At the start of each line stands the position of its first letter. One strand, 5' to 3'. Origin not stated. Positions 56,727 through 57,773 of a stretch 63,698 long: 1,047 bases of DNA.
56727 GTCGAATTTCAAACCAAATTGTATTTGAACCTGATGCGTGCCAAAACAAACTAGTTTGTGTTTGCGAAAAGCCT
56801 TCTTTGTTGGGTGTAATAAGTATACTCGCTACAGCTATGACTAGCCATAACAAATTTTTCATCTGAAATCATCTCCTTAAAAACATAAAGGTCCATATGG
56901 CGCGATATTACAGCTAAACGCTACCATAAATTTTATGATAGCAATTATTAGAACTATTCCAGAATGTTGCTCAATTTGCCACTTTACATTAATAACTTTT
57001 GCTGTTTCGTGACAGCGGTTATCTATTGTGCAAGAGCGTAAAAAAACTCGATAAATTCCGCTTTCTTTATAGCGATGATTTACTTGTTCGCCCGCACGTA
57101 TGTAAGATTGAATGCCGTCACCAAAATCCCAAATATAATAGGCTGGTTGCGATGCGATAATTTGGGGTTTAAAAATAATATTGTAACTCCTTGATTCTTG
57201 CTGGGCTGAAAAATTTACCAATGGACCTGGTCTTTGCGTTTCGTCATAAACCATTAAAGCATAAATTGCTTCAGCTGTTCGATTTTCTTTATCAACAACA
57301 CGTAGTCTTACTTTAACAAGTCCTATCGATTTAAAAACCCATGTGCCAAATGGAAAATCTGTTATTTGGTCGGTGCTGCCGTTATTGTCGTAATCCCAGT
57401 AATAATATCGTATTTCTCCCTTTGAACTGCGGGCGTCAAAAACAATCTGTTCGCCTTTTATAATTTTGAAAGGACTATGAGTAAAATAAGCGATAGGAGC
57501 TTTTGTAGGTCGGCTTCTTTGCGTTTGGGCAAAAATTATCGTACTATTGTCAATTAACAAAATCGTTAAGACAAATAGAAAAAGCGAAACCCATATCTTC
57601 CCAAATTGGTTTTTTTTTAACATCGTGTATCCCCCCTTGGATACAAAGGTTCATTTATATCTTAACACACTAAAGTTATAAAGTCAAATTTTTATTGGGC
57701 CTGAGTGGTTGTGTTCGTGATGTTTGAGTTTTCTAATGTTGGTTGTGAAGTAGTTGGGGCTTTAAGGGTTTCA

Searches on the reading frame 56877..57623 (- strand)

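Call 81: search_protein_families(library=pfam, proteins=[window:56877-57623:-], max_evalue=0.00001)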
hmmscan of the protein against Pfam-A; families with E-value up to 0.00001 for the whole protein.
window:56877-57623:- (248 aa): 2 families
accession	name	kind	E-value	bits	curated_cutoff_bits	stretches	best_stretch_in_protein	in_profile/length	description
PF00801.26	PKD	-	8.3e-13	48.6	23.5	1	157-196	26-64/80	PKD domain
PF18911.6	PKD_4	-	2.9e-12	46.9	27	1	159-200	33-71/85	PKD domain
